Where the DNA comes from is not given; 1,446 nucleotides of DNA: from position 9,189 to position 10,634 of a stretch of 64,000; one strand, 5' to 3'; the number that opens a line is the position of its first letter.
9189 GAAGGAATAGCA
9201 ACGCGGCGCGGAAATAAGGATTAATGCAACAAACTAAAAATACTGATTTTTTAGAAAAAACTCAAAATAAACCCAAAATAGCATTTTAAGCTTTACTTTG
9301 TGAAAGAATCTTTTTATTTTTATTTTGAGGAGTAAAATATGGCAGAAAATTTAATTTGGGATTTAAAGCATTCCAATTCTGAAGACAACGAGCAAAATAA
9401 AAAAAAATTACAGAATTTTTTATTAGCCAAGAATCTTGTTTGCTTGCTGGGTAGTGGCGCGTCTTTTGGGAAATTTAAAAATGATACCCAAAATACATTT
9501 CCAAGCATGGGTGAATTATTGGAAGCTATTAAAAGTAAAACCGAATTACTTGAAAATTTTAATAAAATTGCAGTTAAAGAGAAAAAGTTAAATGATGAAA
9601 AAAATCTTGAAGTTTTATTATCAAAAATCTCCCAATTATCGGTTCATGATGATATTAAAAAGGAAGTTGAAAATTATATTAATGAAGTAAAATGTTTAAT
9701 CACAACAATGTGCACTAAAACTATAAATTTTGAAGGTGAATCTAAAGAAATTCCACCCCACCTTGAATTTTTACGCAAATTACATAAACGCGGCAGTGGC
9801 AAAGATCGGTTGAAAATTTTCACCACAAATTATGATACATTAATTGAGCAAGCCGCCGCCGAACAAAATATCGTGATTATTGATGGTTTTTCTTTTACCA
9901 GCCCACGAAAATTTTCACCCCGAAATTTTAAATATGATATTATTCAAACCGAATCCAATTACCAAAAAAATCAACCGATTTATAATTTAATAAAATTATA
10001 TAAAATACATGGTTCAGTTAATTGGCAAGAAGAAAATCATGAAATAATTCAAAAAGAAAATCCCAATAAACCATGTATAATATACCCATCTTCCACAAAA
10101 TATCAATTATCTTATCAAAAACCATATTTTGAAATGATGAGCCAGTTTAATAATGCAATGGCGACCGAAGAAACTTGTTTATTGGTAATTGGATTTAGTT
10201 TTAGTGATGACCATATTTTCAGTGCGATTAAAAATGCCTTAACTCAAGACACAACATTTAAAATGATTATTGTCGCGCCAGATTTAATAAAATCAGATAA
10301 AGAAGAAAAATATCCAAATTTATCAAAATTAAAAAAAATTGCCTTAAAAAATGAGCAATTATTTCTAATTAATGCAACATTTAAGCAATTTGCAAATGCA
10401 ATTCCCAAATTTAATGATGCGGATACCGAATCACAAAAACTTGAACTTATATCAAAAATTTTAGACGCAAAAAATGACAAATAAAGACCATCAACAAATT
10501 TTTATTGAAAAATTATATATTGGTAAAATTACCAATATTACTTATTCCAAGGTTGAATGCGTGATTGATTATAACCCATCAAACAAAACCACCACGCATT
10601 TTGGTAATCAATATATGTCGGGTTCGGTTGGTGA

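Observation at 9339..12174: SIR2-like NADase plus HerA-like ATPase two-gene module: a candidate abortive-infection antiphage system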

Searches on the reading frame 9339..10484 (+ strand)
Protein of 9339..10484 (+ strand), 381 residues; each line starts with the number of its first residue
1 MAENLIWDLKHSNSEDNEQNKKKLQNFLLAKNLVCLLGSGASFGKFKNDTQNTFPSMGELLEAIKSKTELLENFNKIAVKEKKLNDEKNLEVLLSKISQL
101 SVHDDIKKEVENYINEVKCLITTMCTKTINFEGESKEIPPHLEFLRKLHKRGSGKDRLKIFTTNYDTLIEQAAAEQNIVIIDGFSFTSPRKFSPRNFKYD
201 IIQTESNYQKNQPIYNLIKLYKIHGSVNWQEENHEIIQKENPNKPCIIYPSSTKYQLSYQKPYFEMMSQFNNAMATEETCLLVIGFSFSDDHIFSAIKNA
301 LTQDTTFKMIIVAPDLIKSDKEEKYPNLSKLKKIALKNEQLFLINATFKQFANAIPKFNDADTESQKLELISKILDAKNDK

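Call 3: search_protein_families(library=pfam, proteins=[window:9339-10484:+], max_evalue=0.1)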
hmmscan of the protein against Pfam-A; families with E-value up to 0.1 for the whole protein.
window:9339-10484:+ (381 aa): 1 family
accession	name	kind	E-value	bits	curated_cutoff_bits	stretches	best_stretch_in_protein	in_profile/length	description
PF13289.12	SIR2_2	-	6.8e-16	59.1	24.5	1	160-318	3-125/141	SIR2-like domain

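Call 4: search_protein_families(library=padloc, proteins=[window:9339-10484:+], max_evalue=0.1)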
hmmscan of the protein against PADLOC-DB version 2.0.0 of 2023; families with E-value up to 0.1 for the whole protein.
window:9339-10484:+ (381 aa): 30 families (the best 25 are shown)
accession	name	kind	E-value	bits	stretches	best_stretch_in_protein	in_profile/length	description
PDLC04075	SIR2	-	2.7e-79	264.8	1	13-375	33-410/414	-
PDLC04084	SIR2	-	3.9e-58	195.7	1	11-375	21-402/414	-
PDLC04093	SIR2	-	1.3e-45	154.1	1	15-337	5-320/395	-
PDLC04090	SIR2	-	2.1e-41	140.5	1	12-318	24-355/426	-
PDLC04087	SIR2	-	2.2e-38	130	1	18-319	5-291/343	-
PDLC02186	SIR2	-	3.4e-38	129.8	1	19-370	16-397/412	-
PDLC04094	SIR2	-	5.6e-38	129.2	1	18-307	7-289/399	-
PDLC04076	SIR2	-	2.6e-35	120.4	1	17-369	14-391/406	-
PDLC04082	SIR2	-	6.2e-34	115.4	1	18-321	4-293/345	-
PDLC04085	SIR2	-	7.8e-30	102.1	2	107-236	146-279/463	-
PDLC04088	SIR2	-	1.6e-29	101.2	1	138-313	149-325/390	-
PDLC04079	SIR2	-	2.1e-29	100.3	1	13-316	28-358/430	-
PDLC04081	SIR2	-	3.5e-29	100.1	1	72-299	53-283/345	-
PDLC02414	Aga_SIR2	-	6.7e-28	95.9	1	107-355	73-295/313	-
PDLC04080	SIR2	-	8.5e-28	95.5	1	154-317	122-305/347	-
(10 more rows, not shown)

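Call 5: search_protein_families(library=ncbifam, proteins=[window:9339-10484:+], max_evalue=0.1)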
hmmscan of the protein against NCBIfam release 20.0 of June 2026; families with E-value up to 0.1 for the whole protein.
window:9339-10484:+ (381 aa): 1 family
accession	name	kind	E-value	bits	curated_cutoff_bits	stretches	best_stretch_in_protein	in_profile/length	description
NF042942.1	SIR2_antiphage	equivalog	1.2e-35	123.4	500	1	19-368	10-388/392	SIR2 family anti-phage-associated protein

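Call 6: search_solved_structures(query=window:9339-10484:+, max_evalue=0.01, show_alignments=2)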
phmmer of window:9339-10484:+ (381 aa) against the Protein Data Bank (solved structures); distinct sequences matched with E-value up to 0.01: 3.
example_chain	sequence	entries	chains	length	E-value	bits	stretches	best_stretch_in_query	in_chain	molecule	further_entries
8yhx_G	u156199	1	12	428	2.1e-27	99.5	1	89-327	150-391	SIR2 family protein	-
8j4u_A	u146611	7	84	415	8.8e-22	81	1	25-321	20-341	SIR2-like domain-containing protein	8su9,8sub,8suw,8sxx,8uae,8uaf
8w9l_A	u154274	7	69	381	4.6e-21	78.6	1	95-336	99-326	SIR2-like domain-containing protein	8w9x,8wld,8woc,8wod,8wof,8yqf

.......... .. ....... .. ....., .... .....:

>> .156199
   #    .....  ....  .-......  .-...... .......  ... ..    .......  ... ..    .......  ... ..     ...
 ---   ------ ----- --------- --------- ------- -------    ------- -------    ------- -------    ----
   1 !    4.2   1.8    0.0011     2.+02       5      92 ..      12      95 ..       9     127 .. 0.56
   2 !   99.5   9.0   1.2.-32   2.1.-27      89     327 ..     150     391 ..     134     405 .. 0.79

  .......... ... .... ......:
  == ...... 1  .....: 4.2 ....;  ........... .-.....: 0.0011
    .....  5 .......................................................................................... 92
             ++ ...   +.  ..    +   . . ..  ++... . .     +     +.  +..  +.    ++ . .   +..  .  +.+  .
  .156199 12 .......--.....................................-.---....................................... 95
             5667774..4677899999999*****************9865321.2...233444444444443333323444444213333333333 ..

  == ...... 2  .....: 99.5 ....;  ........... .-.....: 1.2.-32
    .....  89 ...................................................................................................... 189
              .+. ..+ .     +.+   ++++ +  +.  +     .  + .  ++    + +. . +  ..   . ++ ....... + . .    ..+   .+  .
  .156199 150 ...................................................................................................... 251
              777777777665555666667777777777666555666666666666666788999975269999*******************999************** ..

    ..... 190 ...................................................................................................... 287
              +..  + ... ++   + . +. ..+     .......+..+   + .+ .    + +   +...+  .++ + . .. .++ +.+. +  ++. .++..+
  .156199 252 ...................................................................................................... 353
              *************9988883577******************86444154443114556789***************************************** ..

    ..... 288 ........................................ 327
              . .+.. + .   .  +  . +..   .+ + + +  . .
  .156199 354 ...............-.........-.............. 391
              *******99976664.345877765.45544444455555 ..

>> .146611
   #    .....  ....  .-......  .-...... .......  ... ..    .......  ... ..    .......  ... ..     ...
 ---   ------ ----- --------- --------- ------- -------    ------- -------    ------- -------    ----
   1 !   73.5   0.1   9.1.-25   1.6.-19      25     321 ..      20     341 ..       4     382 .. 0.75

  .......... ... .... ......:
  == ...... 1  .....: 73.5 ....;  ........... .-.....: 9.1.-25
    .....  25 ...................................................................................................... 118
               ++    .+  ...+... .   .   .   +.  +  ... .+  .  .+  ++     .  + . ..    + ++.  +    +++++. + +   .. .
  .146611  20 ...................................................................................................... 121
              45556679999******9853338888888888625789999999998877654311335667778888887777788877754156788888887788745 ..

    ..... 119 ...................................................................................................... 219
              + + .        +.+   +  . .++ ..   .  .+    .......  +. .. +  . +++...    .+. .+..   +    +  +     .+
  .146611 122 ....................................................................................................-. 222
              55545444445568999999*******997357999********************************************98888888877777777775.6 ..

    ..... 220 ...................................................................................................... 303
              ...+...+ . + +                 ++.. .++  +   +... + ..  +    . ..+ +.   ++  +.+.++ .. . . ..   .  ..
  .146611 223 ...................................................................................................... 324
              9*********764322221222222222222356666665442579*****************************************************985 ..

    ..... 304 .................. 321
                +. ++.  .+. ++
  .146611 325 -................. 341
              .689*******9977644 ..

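Call 19: find_homologous_proteins(query=window:9339-10484:+, max_evalue=1e-10)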
Query window:9339-10484:+ (381 aa): 1226 proteins with E <= 1e-10 among 5077 candidates; the best 120 are listed.
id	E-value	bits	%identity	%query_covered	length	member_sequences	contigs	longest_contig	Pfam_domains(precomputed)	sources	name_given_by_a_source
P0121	2.1e-246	835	100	100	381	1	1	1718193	PF13289.13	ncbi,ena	-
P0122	1.1e-63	234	37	98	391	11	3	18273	PF13289.13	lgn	-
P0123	1.5e-61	227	38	95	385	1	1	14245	PF13289.13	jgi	jgi:hypothetical protein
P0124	1.4e-59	220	35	90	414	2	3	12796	PF13289.13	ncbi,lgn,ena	-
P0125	3.5e-59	219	37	90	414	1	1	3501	PF13289.13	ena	-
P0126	5.5e-59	218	36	92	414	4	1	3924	PF13289.13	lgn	-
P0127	3.8e-58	215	34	87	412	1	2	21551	PF13289.13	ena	-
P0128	1.2e-57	214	37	92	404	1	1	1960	PF13289.13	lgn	-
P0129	1.5e-57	214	36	93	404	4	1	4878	PF13289.13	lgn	-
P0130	1.4e-55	207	36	91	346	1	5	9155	PF13289.13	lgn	-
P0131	1.5e-55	207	35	85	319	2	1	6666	PF13289.13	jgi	-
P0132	1.8e-55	207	35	97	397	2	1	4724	PF13289.13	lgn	-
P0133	3.4e-55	206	36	91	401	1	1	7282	PF13289.13,PF01602.27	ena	-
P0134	5.2e-55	205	35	92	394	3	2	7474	PF13289.13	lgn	-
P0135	2.1e-54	203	35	98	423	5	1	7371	PF13289.13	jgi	-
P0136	2.5e-54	203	33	93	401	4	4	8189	PF13289.13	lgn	-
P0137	3.4e-54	202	36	94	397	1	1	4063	PF13289.13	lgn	-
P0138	4.0e-54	202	36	93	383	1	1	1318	PF13289.13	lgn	-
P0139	6.1e-54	202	34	90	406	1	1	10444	PF13289.13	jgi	jgi:hypothetical protein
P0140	8.0e-54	201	36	89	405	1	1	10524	PF13289.13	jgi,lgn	jgi:hypothetical protein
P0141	1.8e-53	200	36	93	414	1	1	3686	PF13289.13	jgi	-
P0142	2.4e-53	200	40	74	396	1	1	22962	PF13289.13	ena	-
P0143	2.5e-53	200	40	74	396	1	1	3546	PF13289.13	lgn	-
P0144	2.8e-53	199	37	94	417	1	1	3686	PF13289.13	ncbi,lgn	-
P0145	3.0e-53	199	33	93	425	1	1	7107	PF13289.13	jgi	-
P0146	4.2e-53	199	34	93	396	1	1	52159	PF13289.13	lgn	-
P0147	4.3e-53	199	38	73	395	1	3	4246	PF13289.13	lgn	-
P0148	4.7e-53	199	36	92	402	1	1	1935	PF13289.13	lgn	-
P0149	5.3e-53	199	36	93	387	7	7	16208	PF13289.13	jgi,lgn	jgi:hypothetical protein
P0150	5.4e-53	199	31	98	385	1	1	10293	PF13289.13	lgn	-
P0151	6.4e-53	198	35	93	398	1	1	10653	PF13289.13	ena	-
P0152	6.9e-53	198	35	93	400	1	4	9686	PF13289.13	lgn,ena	-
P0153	8.9e-53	198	35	94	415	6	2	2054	PF13289.13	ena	-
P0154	9.4e-53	198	36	89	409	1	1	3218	PF13289.13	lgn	-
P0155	9.7e-53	198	33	96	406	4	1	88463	PF13289.13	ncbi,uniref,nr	ncbi:MAG: hypothetical protein ZNDK_0662 [Candidatus Desulfovibrio kirbyi]|uniref:Uncharacterized pr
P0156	9.8e-53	198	33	93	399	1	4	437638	PF13289.13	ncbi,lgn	-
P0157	1.2e-52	197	35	95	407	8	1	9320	PF13289.13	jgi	-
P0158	1.4e-52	197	34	91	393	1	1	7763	PF13289.13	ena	-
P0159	1.6e-52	197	31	96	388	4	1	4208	PF13289.13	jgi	jgi:hypothetical protein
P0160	1.8e-52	197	35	89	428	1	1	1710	PF13289.13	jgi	jgi:hypothetical protein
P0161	2.1e-52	197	30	96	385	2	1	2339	PF13289.13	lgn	-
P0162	2.3e-52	196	33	94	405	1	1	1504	PF13289.13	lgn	-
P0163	2.9e-52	196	36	94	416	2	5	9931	PF13289.13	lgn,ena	-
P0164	3.2e-52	196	37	88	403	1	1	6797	PF13289.13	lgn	-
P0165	3.5e-52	196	35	92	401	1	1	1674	PF13289.13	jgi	jgi:hypothetical protein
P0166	4.5e-52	196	37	88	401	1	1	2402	PF13289.13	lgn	-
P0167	5.8e-52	195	37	94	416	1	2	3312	PF13289.13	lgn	-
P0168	5.9e-52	195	37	88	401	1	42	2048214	PF13289.13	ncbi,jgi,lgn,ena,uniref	ncbi:SIR2 family protein [Sphingobacterium daejeonense]|uniref:SIR2 family protein n=1 Tax=Sphingoba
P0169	6.5e-52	195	35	92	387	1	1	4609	PF13289.13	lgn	-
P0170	6.5e-52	195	34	92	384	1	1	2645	PF13289.13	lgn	-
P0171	8.2e-52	195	33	97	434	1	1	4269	PF13289.13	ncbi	-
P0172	8.8e-52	195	33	97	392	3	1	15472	PF13289.13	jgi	jgi:hypothetical protein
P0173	9.8e-52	194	37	88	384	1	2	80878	PF13289.13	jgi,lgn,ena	jgi:hypothetical protein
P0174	1.1e-51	194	35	90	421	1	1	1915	PF13289.13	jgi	jgi:hypothetical protein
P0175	1.2e-51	194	34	93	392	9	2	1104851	PF13289.13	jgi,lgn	jgi:hypothetical protein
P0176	1.5e-51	194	32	97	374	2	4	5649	PF13289.13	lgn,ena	-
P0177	2.1e-51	193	34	90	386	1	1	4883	PF13289.13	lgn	-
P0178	2.2e-51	193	35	89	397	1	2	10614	PF13289.13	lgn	-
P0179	2.4e-51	193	36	90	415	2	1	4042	PF13289.13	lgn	-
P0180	3.1e-51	193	34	92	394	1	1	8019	PF13289.13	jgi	jgi:hypothetical protein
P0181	3.4e-51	193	34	90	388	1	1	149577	PF13289.13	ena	-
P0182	3.4e-51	193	32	89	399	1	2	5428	PF13289.13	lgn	-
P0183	4.2e-51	192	34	88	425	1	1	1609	PF13289.13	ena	-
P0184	4.5e-51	192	31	98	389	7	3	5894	PF13289.13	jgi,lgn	jgi:hypothetical protein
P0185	4.9e-51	192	42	60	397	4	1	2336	PF13289.13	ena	-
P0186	6.2e-51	192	33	91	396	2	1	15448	PF13289.13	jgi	jgi:hypothetical protein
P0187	7.4e-51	192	35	73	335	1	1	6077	PF13289.13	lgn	-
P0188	7.9e-51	191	35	99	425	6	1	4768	PF13289.13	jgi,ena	-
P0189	9.8e-51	191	39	74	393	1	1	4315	PF13289.13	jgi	jgi:hypothetical protein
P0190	1.0e-50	191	37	87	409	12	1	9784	PF13289.13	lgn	-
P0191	1.0e-50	191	35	89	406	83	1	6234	PF13289.13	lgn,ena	-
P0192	1.0e-50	191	37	86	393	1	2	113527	PF13289.13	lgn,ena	-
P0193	1.0e-50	191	35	90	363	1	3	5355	PF13289.13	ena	-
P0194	1.4e-50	191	36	89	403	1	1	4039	PF13289.13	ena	-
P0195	1.4e-50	191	36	86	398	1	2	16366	PF13289.13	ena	-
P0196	1.4e-50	191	37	86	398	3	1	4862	PF13289.13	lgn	-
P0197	1.6e-50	190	50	48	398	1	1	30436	PF13289.13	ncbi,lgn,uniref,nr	ncbi:SIR2 family protein [Dysgonomonas sp. GY75]|uniref:SIR2 family protein n=1 Tax=Dysgonomonas sp.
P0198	1.8e-50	190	31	94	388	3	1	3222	PF13289.13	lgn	-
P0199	1.9e-50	190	36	75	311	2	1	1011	PF13289.13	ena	-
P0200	2.0e-50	190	33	98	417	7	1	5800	PF13289.13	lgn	-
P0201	2.0e-50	190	31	94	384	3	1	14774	PF13289.13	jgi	-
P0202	2.5e-50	190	50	48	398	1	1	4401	PF13289.13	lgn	-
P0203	2.6e-50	190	34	91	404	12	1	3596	PF13289.13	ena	-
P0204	3.3e-50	189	35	89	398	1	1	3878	PF13289.13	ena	-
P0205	3.4e-50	189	32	93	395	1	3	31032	PF13289.13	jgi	jgi:hypothetical protein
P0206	3.7e-50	189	32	98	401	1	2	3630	PF13289.13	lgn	-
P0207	4.0e-50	189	35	86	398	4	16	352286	PF13289.13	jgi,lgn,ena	jgi:hypothetical protein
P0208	4.2e-50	189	35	94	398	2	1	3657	PF13289.13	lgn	-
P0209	4.4e-50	189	31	93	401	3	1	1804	PF13289.13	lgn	-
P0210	4.7e-50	189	37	86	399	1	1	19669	PF13289.13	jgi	jgi:NAD-dependent SIR2 family protein deacetylase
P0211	4.7e-50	189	38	86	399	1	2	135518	PF13289.13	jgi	jgi:NAD-dependent SIR2 family protein deacetylase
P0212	4.9e-50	189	34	94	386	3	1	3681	PF13289.13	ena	-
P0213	5.1e-50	189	35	92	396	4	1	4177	PF13289.13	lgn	-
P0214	5.3e-50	189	33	92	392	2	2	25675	PF13289.13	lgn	-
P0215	6.0e-50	189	32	97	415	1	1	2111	PF13289.13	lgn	-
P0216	6.6e-50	188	38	77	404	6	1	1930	PF13289.13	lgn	-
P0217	7.0e-50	188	33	94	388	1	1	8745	PF13289.13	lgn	-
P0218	7.1e-50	188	34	90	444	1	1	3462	PF13289.13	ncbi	-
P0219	7.3e-50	188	33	94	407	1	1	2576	PF13289.13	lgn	-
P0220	7.5e-50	188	35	92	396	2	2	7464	PF13289.13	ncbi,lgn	-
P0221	7.8e-50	188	40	74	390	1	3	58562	PF13289.13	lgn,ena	-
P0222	8.2e-50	188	31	96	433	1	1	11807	PF13289.13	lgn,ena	-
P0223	8.3e-50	188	35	91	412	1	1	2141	PF13289.13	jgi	jgi:NAD-dependent SIR2 family protein deacetylase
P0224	8.5e-50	188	31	89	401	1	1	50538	PF13289.13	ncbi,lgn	ncbi:MAG: SIR2 family protein [Rhizobiaceae bacterium]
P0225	9.0e-50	188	33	94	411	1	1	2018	PF13289.13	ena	-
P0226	9.4e-50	188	31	93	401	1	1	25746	PF13289.13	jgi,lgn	jgi:hypothetical protein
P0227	9.7e-50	188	34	92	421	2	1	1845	PF13289.13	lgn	-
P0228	1.1e-49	188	36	92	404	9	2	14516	PF13289.13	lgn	-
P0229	1.1e-49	188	34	90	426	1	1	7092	PF13289.13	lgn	-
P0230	1.2e-49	188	36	92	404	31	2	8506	PF13289.13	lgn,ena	-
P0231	1.3e-49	187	32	94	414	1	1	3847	PF13289.13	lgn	-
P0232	1.3e-49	187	34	95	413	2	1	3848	PF13289.13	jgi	-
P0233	1.4e-49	187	32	87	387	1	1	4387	PF13289.13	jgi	jgi:hypothetical protein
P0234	1.4e-49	187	30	91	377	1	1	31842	PF13289.13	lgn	-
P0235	1.5e-49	187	32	96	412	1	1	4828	PF13289.13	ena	-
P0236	1.6e-49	187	35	88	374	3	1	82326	PF13289.13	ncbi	-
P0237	1.6e-49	187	35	86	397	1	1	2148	PF13289.13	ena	-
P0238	1.6e-49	187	36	88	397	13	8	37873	PF13289.13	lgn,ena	-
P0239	1.7e-49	187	39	74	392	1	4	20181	PF13289.13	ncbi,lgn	-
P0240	1.8e-49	187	35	89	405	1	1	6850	PF13289.13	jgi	-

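Call 48: predict_structure(alignment_id=A1)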
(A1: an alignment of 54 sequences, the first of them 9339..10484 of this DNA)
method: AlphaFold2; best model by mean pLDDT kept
length: 381 residues; sequences in the alignment: 54
mean_pLDDT: 87.1   pTM: 0.87
mean pLDDT of the five models: 87.1, 85.3, 85.0, 84.4, 84.3
residues with pLDDT >= 90: 233; 70-90: 105; 50-70: 37; < 50: 6
segments of 3 or more residues with pLDDT < 50: 254-258
pLDDT, mean of each block of 10 residues (from residue 1): 82 90 96 96 62 80 93 87 80 87 90 94 88 80 93 90 95 94 95 93 68 82 95 94 87 54 91 97 94 95 97 90 90 94 95 87 58 80 60
secondary structure, 60 per line:
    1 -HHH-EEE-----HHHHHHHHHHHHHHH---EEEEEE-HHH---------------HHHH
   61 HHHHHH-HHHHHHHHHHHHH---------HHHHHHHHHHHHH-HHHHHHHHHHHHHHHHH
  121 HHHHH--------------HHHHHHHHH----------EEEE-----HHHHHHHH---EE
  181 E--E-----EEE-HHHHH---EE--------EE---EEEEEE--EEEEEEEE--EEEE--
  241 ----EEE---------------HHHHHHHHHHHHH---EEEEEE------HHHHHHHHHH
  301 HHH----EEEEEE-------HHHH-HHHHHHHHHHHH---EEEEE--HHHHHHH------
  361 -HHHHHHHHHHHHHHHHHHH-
elements in order: E6-8 H14-28 E32-37 H57-66 H68-80 H90-102 H104-125 H140-148 E159-162 H168-175 E179-181 E190-192 H194-198 E217-222 E225-232 E235-238 E245-247 H263-275 E279-284 H291-303 E308-313 H321-324 H326-337 E341-345 H348-354 H362-380
